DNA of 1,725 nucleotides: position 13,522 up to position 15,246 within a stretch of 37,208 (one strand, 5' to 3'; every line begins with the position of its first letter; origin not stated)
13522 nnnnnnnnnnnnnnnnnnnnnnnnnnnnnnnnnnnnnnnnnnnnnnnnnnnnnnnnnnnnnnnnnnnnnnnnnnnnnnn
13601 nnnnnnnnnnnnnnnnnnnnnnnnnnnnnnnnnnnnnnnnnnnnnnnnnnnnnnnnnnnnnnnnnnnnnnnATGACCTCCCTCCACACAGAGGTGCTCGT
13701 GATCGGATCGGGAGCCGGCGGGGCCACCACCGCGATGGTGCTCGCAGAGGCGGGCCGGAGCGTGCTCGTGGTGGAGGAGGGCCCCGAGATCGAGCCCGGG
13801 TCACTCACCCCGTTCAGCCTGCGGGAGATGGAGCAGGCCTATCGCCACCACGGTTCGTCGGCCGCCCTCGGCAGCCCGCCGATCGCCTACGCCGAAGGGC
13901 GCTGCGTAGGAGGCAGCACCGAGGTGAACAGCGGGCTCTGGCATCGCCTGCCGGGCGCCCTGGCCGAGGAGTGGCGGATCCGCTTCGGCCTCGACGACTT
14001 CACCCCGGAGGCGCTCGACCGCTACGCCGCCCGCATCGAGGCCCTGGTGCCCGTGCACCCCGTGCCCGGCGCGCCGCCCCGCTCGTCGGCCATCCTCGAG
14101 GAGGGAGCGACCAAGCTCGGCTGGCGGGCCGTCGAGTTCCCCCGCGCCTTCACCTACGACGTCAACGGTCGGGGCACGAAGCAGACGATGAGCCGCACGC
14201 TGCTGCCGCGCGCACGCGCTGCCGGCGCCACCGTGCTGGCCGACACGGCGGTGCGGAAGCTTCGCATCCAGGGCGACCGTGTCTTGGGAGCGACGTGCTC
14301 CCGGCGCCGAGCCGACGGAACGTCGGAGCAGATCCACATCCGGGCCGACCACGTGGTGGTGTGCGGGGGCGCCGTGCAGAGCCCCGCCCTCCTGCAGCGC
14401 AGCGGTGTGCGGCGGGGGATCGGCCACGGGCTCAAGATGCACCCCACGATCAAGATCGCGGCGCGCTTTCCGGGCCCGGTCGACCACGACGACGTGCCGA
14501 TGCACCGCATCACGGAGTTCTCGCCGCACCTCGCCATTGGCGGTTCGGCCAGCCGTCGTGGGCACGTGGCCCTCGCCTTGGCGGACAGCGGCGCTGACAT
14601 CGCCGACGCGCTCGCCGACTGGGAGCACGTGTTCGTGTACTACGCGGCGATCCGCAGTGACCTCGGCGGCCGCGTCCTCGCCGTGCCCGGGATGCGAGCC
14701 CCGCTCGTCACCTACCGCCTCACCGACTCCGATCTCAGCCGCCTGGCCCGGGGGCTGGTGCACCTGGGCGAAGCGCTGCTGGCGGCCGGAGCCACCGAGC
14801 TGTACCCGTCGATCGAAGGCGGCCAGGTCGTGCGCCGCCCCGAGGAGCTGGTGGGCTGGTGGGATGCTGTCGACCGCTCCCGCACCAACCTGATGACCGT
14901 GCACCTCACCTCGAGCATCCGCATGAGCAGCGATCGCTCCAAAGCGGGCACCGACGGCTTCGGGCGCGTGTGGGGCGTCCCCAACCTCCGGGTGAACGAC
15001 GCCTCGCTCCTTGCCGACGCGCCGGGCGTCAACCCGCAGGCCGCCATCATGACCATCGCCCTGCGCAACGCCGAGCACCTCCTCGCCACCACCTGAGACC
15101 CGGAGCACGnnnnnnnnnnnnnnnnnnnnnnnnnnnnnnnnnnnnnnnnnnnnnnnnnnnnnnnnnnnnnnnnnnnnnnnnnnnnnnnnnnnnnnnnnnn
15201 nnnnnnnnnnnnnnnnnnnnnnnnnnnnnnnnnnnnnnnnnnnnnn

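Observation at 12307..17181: Candidate non-canonical lipid-linked pentofuranose (DPA-like) donor pathway: Rv3806c-type UbiA followed by a GMC flavoprotein and two extended SDRs instead of DprE1/DprE2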

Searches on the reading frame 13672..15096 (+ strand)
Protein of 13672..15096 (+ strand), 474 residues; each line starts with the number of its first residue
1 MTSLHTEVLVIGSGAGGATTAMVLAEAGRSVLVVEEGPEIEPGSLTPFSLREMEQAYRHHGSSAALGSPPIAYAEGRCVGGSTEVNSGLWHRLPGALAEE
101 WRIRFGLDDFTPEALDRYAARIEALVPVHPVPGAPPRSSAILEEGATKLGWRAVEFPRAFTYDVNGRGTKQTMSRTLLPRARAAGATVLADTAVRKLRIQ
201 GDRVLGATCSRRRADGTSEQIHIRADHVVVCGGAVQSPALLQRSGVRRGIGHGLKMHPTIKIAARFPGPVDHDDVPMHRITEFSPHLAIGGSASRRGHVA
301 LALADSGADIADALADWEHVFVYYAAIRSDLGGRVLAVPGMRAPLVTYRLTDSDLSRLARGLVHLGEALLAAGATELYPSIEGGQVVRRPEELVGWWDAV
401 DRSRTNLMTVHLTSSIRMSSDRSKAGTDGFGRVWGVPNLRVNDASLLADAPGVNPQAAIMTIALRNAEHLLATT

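Call 7: search_protein_families(library=pfam, proteins=[window:13672-15096:+], max_evalue=0.01)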
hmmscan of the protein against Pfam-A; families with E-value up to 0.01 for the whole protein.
window:13672-15096:+ (474 aa): 11 families
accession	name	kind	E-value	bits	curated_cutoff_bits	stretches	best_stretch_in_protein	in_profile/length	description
PF00732.25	GMC_oxred_N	-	1.8e-30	106.9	23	1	54-258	2-217/218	GMC oxidoreductase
PF05199.19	GMC_oxred_C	-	2.6e-17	64.1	24.6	1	345-463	21-139/139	GMC oxidoreductase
PF01266.30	DAO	-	1.4e-11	44.9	27.9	1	8-315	2-291/353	FAD dependent oxidoreductase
PF00890.30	FAD_binding_2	-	2e-10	40.9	20.4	2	8-39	2-33/414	FAD binding domain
PF07992.20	Pyr_redox_2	-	1.2e-07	31.9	26.1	1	7-39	2-34/291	Pyridine nucleotide-disulphide oxidoreductase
PF01494.25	FAD_binding_3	-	1.5e-06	28.1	22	1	6-36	2-32/349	FAD binding domain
PF12831.13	FAD_oxidored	-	2.4e-05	24.3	27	1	7-39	1-33/416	FAD dependent oxidoreductase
PF13450.12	NAD_binding_8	-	4.8e-05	24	21.9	1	10-39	1-30/68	NAD(P)-binding Rossmann-like domain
PF03486.20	HI0933_like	-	0.0013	18.7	50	1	7-39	2-34/244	HI0933-like protein Rossmann domain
PF01593.30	Amino_oxidase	-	0.0024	17.7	19.8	0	178-281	206-309/443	Flavin containing amine oxidoreductase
PF00070.33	Pyr_redox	-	0.0032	18.4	22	0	8-41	2-35/82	Pyridine nucleotide-disulphide oxidoreductase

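Call 8: search_protein_families(library=ncbifam, proteins=[window:13672-15096:+], max_evalue=0.01)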
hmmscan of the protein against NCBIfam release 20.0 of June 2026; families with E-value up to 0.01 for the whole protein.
window:13672-15096:+ (474 aa): 57 families (the best 25 are shown)
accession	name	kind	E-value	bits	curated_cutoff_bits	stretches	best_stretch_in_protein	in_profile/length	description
TIGR03970.1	mycofact_MftG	equivalog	4.6e-19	68.7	387.45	1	174-470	198-486/487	mycofactocin dehydrogenase MftG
NF002550.0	PRK02106.1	subfamily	8.6e-19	67.5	605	3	164-246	194-272/563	choline dehydrogenase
TIGR04542.1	GMC_mycofac_2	equivalog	2.5e-18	66.4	400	2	8-251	2-242/425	mycofactocin system GMC family oxidoreductase MftG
TIGR01810.1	betA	equivalog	3e-15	55.9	732.1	2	167-247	189-266/532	choline dehydrogenase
NF038210.1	GMC_mycofac_3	equivalog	1.8e-14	53.4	300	2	8-255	1-228/418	mycofactocin system GMC family oxidoreductase MftG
NF006130.0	PRK08274.1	equivalog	9e-10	37.9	369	2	5-49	5-49/467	FAD-dependent tricarballylate dehydrogenase TcuA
NF058674.1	CholsOxChoxAB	equivalog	1.6e-09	36.8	850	2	5-45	5-45/535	cholesterol oxidase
NF009477.0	PRK12843.1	equivalog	1.7e-08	33.4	758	1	5-37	16-48/578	FAD-dependent oxidoreductase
NF005510.0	PRK07121.1-3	subfamily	2.7e-08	33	481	2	152-239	161-246/492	FAD-binding protein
TIGR02462.1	pyranose_ox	equivalog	3.8e-08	32.7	544.9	1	409-472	482-545/548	pyranose oxidase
NF001933.0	PRK00711.1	subfamily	1.4e-07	30.9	383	1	170-248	200-268/429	D-amino acid dehydrogenase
NF004789.0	PRK06134.1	subfamily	1.8e-07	30.1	747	1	4-40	11-47/581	FAD-dependent oxidoreductase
NF046068.1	AkvoneHdxseDnrF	equivalog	2.8e-07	29.8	650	1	8-38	1-31/439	aklavinone 12-hydroxylase DnrF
NF053717.1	VnlPnlRedVprA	equivalog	3.3e-07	29.5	600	0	7-39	8-40/481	vinyl phenol reductase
NF046069.1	AkvoneHdxseRdmE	equivalog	7.4e-07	28.3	700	1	8-38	1-31/521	aklavinone 12-hydroxylase RdmE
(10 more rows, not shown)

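Call 9: search_solved_structures(query=window:13672-15096:+, max_evalue=0.001)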
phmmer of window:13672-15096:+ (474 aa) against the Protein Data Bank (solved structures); distinct sequences matched with E-value up to 0.001: 48.
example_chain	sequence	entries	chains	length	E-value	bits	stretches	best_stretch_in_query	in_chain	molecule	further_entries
8qve_A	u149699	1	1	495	2.8e-12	49.5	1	179-263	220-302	Pyranose oxidase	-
9fl2_A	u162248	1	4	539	7.9e-10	41.5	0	4-42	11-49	pyranose oxidase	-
4qi7_A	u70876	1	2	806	2.2e-09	40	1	5-246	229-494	Cellobiose dehydrogenase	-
9lq0_A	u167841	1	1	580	3.1e-09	39.5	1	7-247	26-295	Oxygen-dependent choline dehydrogenase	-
7dve_A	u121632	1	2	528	5.2e-08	35.5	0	187-284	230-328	6'''-hydroxyparomomycin C oxidase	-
6yru_AAA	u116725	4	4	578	1.8e-07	33.7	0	9-103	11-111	Fatty acid Photodecarboxylase | Fatty acid photodecarboxylase, chloroplastic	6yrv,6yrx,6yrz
6ys2_AAA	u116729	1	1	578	1.8e-07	33.7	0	9-103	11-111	Fatty acid Photodecarboxylase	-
6ys1_AAA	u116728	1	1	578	1.8e-07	33.7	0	9-103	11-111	Fatty acid Photodecarboxylase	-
6zh7_A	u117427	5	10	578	1.9e-07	33.6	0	9-103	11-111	Fatty acid photodecarboxylase, chloroplastic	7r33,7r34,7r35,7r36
6f97_A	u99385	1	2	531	2.4e-07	33.3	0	404-471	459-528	5-(hydroxymethyl)furfural oxidase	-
3t37_A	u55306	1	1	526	2.6e-07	33.2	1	6-246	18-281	Probable dehydrogenase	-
5ncc_A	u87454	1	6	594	2.7e-07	33.1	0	9-103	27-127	Fatty acid Photodecarboxylase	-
2jbv_A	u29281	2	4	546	2.9e-07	33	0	7-273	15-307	CHOLINE OXIDASE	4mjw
8bxl_B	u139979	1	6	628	3.1e-07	32.9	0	164-268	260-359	Patulin synthase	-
4udp_A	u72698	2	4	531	3.2e-07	32.8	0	404-471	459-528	GLUCOSE-METHANOL-CHOLINE OXIDOREDUCTASE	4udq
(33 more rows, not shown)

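Call 11: find_homologous_proteins(query=window:13672-15096:+)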
Query window:13672-15096:+ (474 aa): 2756 proteins with E <= 0.001 among 8000 candidates; the best 120 are listed.
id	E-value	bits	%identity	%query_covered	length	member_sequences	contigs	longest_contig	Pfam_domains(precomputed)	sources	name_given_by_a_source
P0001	0.0e+0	1047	100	100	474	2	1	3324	PF01266.31,PF00890.31,PF07992.21,PF05199.20,PF00732.26,PF01494.26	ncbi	ncbi:MAG: GMC family oxidoreductase [Acidimicrobiales bacterium]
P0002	1.3e-277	939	91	100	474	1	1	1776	PF01266.31,PF00890.31,PF07992.21,PF05199.20,PF00732.26,PF01494.26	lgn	-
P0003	1.9e-277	939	88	100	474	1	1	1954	PF01266.31,PF13450.13,PF00890.31,PF07992.21,PF05199.20,PF00732.26,PF01494.26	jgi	-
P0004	5.6e-276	934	90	100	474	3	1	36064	PF01266.31,PF13450.13,PF00890.31,PF07992.21,PF05199.20,PF00732.26,PF01494.26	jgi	jgi:choline dehydrogenase-like flavoprotein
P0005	7.4e-275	930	88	100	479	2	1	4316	PF01266.31,PF13450.13,PF00890.31,PF07992.21,PF05199.20,PF00732.26,PF01494.26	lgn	-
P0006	4.7e-274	927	88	100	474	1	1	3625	PF01266.31,PF00890.31,PF07992.21,PF05199.20,PF00732.26,PF01494.26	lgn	-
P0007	3.0e-273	925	89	99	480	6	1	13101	PF01266.31,PF00890.31,PF07992.21,PF05199.20,PF00732.26,PF01494.26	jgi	jgi:choline dehydrogenase-like flavoprotein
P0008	1.6e-272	922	88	100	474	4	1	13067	PF01266.31,PF13450.13,PF00890.31,PF07992.21,PF05199.20,PF00732.26,PF01494.26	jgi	jgi:choline dehydrogenase-like flavoprotein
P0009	2.7e-272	922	88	100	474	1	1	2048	PF01266.31,PF13450.13,PF00890.31,PF07992.21,PF05199.20,PF00732.26,PF01494.26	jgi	jgi:choline dehydrogenase-like flavoprotein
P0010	2.0e-270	916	88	100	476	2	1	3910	PF01266.31,PF00890.31,PF07992.21,PF05199.20,PF00732.26,PF01494.26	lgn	-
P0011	2.4e-269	912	87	100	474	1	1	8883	PF01266.31,PF13450.13,PF00890.31,PF07992.21,PF05199.20,PF00732.26,PF01494.26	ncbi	-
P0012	1.1e-266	903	86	100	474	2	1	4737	PF01266.31,PF13450.13,PF00890.31,PF07992.21,PF05199.20,PF00732.26,PF01494.26,PF12831.14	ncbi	-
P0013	2.5e-265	899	86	100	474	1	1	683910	PF01266.31,PF13450.13,PF00890.31,PF07992.21,PF05199.20,PF00732.26,PF01494.26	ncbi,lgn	ncbi:MAG: FAD-dependent oxidoreductase [Actinomycetota bacterium]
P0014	2.6e-265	899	85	100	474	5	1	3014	PF01266.31,PF13450.13,PF00890.31,PF07992.21,PF05199.20,PF00732.26,PF12831.14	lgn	-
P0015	9.7e-263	890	85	100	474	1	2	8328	PF01266.31,PF00890.31,PF07992.21,PF05199.20,PF00732.26,PF01494.26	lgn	-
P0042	4.8e-226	769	75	100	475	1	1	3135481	PF01266.31,PF00890.31,PF07992.21,PF05199.20,PF00732.26,PF01494.26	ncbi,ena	-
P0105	7.7e-214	729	69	100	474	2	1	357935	PF01266.31,PF00890.31,PF05199.20,PF00732.26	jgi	jgi:choline dehydrogenase-like flavoprotein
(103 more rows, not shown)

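Call 19: find_encoding_contigs(protein=P0042, flank=10000, max_places=2)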
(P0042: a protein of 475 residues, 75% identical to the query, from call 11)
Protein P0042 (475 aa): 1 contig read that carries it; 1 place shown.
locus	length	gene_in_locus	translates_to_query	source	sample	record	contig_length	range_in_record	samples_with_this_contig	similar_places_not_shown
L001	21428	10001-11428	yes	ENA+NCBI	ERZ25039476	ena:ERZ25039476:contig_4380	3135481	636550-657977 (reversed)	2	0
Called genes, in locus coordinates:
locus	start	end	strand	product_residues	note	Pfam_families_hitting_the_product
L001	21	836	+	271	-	-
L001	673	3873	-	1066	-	PF11847:GT-C_AftD, PF00754:F5_F8_type_C (faint), PF24607:CBM_AftD (weak)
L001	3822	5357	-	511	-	PF13692:Glyco_trans_1_4, PF00534:Glycos_transf_1, PF20706:GT4-conflict (weak), PF11847:GT-C_AftD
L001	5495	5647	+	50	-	-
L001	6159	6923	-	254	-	PF00535:Glycos_transf_2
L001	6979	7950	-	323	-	-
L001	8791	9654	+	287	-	PF01040:UbiA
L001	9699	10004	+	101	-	-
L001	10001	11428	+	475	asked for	PF00732:GMC_oxred_N, PF00890:FAD_binding_2 (weak), PF01266:DAO, PF01494:FAD_binding_3 (weak), PF07992:Pyr_redox_2 (faint), PF05199:GMC_oxred_C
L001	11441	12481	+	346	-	PF04321:RmlD_sub_bind, PF05368:NmrA (weak), PF01073:3Beta_HSD, PF01370:Epimerase, PF02719:Polysacc_synt_2, PF07993:NAD_binding_4, PF13460:NAD_binding_10, PF16363:GDP_Man_Dehyd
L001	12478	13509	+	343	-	PF01073:3Beta_HSD, PF01370:Epimerase, PF02719:Polysacc_synt_2, PF04321:RmlD_sub_bind, PF05368:NmrA, PF13460:NAD_binding_10, PF16363:GDP_Man_Dehyd, PF07993:NAD_binding_4, +1 more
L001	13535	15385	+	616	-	-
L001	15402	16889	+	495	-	PF00535:Glycos_transf_2, PF13489:Methyltransf_23, PF08241:Methyltransf_11, PF08242:Methyltransf_12 (weak), PF13649:Methyltransf_25 (weak)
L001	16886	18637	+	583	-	-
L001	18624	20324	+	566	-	-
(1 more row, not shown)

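Call 20: find_encoding_contigs(protein=P0105, flank=10000, max_places=2)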
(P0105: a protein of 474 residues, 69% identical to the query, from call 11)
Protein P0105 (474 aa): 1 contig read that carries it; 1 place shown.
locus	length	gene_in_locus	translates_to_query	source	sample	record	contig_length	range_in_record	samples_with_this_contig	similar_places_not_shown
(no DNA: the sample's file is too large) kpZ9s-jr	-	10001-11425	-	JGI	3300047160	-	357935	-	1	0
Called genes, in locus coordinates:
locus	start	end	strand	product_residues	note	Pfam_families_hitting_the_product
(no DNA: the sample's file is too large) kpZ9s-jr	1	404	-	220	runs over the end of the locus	PF00561:Abhydrolase_1, PF12146:Hydrolase_4 (weak), PF12697:Abhydrolase_6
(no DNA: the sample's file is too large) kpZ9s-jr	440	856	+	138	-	PF00472:RF-1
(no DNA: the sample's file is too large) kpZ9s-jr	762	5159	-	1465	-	PF11847:GT-C_AftD, PF00754:F5_F8_type_C (faint), PF24607:CBM_AftD (faint)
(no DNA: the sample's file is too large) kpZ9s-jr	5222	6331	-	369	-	PF13439:Glyco_transf_4, PF13579:Glyco_trans_4_4, PF20706:GT4-conflict, PF00534:Glycos_transf_1, PF13692:Glyco_trans_1_4, PF13524:Glyco_trans_1_2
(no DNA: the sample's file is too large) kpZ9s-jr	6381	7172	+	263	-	PF13578:Methyltransf_24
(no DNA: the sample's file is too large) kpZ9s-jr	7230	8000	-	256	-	PF00535:Glycos_transf_2, PF13641:Glyco_tranf_2_3 (weak)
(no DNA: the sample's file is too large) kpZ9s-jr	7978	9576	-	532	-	-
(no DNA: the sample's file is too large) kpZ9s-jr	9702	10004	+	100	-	-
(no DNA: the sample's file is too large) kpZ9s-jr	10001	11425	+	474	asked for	PF00732:GMC_oxred_N, PF00890:FAD_binding_2 (faint), PF01266:DAO (faint), PF05199:GMC_oxred_C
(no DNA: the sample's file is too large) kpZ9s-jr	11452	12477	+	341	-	PF01073:3Beta_HSD, PF01370:Epimerase, PF02719:Polysacc_synt_2, PF04321:RmlD_sub_bind, PF05368:NmrA (weak), PF07993:NAD_binding_4, PF13460:NAD_binding_10, PF16363:GDP_Man_Dehyd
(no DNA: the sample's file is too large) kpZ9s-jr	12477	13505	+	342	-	PF01073:3Beta_HSD, PF01370:Epimerase, PF02719:Polysacc_synt_2, PF04321:RmlD_sub_bind, PF05368:NmrA (weak), PF13460:NAD_binding_10, PF16363:GDP_Man_Dehyd, PF07993:NAD_binding_4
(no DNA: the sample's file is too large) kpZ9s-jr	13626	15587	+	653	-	-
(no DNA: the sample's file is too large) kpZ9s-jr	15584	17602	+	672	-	-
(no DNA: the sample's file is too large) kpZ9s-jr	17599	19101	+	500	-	PF00535:Glycos_transf_2, PF13847:Methyltransf_31 (faint), PF13489:Methyltransf_23, PF13649:Methyltransf_25, PF08241:Methyltransf_11, PF08242:Methyltransf_12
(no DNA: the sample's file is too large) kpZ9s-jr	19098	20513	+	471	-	PF02516:STT3, PF02366:PMT (weak), PF13231:PMT_2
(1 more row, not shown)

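Call 22: find_related_loci(query=A1, collection=genome_contigs, flank=10000)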
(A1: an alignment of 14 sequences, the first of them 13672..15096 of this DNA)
Query A1 (474 aa) in genome_contigs; peptide patterns used: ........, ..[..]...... (x = any residue, [..] = any of these).
415 stretches matched a pattern; 366 encode a relative of the query (tblastn E <= 1e-3); the best 80 are kept; 80 distinct loci.
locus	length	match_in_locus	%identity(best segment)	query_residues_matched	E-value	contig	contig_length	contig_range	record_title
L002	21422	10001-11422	89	1-474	0e+0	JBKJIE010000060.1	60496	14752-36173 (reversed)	MAG: Acidimicrobiales bacterium isolate ant_bin.146 S1Ck117_997186_flag_0_multi_23.0000_len_60496, whole genome shotgun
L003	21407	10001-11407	85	6-474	0e+0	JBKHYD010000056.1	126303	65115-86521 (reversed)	MAG: Acidimicrobiia bacterium isolate N_bin.6.orig k127_407056, whole genome shotgun sequence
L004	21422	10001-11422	84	1-474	0e+0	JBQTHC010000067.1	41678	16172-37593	MAG: Microthrixaceae bacterium isolate SAW230 c_000000404781, whole genome shotgun sequence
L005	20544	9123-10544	83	1-474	0e+0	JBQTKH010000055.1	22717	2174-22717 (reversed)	MAG: Microthrixaceae bacterium isolate SAR292 c_000000048822, whole genome shotgun sequence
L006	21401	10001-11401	81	7-473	0e+0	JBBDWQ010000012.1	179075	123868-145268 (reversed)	MAG: Acidimicrobiales bacterium isolate LejiaD_68_331 Lejia_D_159_length_179075_cov_205, whole genome shotgun sequence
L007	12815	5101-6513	80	3-473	0e+0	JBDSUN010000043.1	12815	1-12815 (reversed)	MAG: Acidimicrobiales bacterium isolate cluster1_bin.582 k127_12621343, whole genome shotgun sequence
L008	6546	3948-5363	80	2-473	0e+0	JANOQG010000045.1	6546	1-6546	MAG: Actinomycetes bacterium isolate VAR_4_metabat_369 VAR_4_k141_3748905, whole genome shotgun sequence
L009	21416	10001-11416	75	2-473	0e+0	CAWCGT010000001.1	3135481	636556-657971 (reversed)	MAG: uncultured Microthrixaceae bacterium isolate MFD01275.bin.2.1 genome assembly, contig: contig_4380, whole genome sh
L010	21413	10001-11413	71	1-474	0e+0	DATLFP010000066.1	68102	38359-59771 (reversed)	MAG TPA_asm: Acidimicrobiales bacterium isolate SMAG_U13591 k141_21765, whole genome shotgun sequence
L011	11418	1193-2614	72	1-474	0e+0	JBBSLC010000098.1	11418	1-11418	MAG: Acidimicrobiales bacterium isolate metawrap_LS4_40 metawrap_LS4_40_K_440598_L_11418_cov_16.1556, whole genome shotg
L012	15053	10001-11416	70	1-472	0e+0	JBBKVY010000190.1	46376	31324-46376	MAG: Acidimicrobiales bacterium isolate metabat_bins.344 k119_2979596, whole genome shotgun sequence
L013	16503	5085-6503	69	1-473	0e+0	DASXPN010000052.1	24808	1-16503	MAG TPA_asm: Acidimicrobiales bacterium isolate SMAG_U5409 k141_1215194, whole genome shotgun sequence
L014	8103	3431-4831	70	4-474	0e+0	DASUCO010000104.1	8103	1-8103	MAG TPA_asm: Acidimicrobiales bacterium isolate SMAG_U1298 k141_585764, whole genome shotgun sequence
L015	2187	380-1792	70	1-472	0e+0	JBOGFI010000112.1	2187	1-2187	MAG: Acidimicrobiia bacterium isolate M3-S_metawrap_bin.36 k127_3540709, whole genome shotgun sequence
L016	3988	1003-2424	69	1-474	0e+0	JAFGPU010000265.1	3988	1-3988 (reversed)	MAG: Acidimicrobiales bacterium isolate Zod_Metabat.708 k87_3068711, whole genome shotgun sequence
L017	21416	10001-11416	70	1-472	0e+0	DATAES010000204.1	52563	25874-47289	MAG TPA_asm: Acidimicrobiales bacterium isolate SMAG_U6783 k141_6884985, whole genome shotgun sequence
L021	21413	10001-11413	73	1-472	0e+0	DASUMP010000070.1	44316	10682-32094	MAG TPA_asm: Acidimicrobiia bacterium isolate SMAG_U1576 k141_544689, whole genome shotgun sequence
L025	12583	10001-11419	68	1-473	0e+0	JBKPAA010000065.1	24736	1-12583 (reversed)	MAG: Actinomycetota bacterium isolate GB_HAYS_MAG_00020 GB_HAYS_000000362409, whole genome shotgun sequence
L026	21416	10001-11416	68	1-472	0e+0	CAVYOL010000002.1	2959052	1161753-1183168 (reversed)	MAG: uncultured Acidimicrobiia bacterium isolate MFD05841.bin.2.228 genome assembly, contig: contig_23896, whole genome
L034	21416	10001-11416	68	1-472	0e+0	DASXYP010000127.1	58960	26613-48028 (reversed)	MAG TPA_asm: Acidimicrobiia bacterium isolate SMAG_U4828 k141_2388664, whole genome shotgun sequence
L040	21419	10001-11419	68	1-473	0e+0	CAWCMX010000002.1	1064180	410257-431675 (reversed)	MAG: uncultured Acidimicrobiia bacterium isolate MFD05502.bin.2.24 genome assembly, contig: contig_29484, whole genome s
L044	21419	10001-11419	68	1-473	0e+0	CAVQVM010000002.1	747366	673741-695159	MAG: uncultured bacterium isolate MFD09267.bin.1.232 genome assembly, contig: contig_1220, whole genome shotgun sequence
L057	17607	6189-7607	66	1-472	0e+0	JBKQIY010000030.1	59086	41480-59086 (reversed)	MAG: Acidimicrobiia bacterium isolate BAr3G3H3I__bin_81 BAr3G3H3I_000000055324, whole genome shotgun sequence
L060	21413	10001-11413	67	4-474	0e+0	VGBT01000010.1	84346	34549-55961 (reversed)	MAG: Actinomycetota bacterium isolate K_DeepCast_65m_m2_097 K_DeepCast_65m_m2_097_Ga0194128_10000351, whole genome shotg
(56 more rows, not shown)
